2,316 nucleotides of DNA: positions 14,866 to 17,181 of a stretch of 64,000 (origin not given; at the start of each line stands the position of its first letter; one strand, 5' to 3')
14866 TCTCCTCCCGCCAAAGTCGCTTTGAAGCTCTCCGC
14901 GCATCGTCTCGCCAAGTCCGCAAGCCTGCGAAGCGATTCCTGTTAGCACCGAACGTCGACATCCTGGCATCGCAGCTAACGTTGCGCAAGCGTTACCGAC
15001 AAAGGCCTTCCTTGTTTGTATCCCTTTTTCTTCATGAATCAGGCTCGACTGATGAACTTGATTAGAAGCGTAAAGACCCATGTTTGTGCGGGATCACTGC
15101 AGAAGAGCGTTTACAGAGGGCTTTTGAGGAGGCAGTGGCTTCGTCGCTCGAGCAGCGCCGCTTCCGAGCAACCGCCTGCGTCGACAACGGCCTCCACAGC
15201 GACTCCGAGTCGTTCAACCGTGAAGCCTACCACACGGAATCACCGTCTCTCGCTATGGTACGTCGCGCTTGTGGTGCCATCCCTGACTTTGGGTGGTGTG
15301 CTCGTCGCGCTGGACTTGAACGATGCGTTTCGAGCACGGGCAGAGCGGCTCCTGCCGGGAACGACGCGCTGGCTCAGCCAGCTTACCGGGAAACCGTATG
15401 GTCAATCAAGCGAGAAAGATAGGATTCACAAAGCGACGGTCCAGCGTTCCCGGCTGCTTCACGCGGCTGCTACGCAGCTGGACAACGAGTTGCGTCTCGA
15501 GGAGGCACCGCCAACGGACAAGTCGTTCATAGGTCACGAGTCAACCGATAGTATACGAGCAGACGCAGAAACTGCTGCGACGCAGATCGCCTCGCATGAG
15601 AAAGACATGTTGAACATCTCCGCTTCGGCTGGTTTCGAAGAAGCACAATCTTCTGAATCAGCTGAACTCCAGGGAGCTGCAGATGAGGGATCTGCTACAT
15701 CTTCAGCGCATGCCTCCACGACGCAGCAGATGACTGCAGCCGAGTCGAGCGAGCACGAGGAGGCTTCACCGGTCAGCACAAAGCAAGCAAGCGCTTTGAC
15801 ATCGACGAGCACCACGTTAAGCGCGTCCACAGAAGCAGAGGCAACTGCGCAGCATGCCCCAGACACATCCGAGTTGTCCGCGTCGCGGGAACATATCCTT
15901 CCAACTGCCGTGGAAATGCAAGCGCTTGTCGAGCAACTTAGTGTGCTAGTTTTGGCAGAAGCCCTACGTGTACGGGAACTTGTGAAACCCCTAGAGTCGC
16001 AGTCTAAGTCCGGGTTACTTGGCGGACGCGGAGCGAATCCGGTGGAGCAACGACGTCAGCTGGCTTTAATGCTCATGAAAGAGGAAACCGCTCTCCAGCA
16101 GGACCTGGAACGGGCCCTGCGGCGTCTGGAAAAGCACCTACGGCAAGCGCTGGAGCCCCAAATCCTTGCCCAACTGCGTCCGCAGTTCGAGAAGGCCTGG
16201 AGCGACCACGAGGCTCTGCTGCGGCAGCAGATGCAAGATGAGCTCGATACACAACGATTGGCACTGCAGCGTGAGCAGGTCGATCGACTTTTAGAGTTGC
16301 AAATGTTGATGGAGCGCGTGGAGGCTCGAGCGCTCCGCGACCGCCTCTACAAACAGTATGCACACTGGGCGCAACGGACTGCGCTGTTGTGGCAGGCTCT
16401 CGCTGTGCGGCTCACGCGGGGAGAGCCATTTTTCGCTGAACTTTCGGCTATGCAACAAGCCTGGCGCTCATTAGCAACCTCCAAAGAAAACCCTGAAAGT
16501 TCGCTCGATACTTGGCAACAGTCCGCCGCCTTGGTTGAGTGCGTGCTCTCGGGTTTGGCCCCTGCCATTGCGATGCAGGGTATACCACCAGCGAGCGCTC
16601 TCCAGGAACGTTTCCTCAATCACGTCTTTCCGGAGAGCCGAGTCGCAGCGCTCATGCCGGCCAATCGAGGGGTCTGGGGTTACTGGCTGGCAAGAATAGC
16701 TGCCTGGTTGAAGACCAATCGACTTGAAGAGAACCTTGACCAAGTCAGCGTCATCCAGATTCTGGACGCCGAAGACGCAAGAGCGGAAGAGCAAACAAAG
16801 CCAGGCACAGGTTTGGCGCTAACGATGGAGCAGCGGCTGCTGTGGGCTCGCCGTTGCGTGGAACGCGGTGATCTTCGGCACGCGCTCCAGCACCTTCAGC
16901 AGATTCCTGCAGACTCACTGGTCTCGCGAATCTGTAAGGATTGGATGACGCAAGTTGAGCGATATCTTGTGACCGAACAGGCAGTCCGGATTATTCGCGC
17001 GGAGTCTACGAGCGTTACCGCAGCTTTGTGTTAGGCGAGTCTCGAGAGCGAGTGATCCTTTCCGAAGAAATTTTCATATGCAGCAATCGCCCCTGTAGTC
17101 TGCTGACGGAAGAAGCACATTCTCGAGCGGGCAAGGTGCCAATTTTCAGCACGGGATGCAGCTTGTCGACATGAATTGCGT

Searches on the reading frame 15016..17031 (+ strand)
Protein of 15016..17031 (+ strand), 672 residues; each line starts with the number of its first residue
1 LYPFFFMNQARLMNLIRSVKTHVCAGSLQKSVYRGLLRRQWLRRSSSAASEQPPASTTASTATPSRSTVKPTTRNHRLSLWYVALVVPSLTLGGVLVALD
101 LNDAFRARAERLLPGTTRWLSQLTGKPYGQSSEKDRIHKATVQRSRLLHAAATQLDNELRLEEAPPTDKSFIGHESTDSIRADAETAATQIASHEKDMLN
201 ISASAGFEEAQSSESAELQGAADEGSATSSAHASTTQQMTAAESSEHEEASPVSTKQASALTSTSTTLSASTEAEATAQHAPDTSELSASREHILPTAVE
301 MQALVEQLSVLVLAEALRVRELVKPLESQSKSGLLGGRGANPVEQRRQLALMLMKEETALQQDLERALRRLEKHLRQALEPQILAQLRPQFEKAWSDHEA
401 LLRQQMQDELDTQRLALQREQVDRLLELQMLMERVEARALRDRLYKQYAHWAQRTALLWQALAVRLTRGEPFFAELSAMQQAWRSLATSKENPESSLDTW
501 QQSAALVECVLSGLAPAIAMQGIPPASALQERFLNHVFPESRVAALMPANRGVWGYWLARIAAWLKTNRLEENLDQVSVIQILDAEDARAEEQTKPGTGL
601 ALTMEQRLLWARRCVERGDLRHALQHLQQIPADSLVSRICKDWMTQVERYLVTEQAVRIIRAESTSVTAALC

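Call 26: search_protein_families(library=pfam, proteins=[window:15016-17031:+], max_evalue=0.00001)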
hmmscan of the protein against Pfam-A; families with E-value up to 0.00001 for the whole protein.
window:15016-17031:+ (672 aa): 1 family
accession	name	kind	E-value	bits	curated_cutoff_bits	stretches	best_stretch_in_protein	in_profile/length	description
PF09731.14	Mitofilin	-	4.4e-14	52.8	27.4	1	85-663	12-612/614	Mitochondrial inner membrane protein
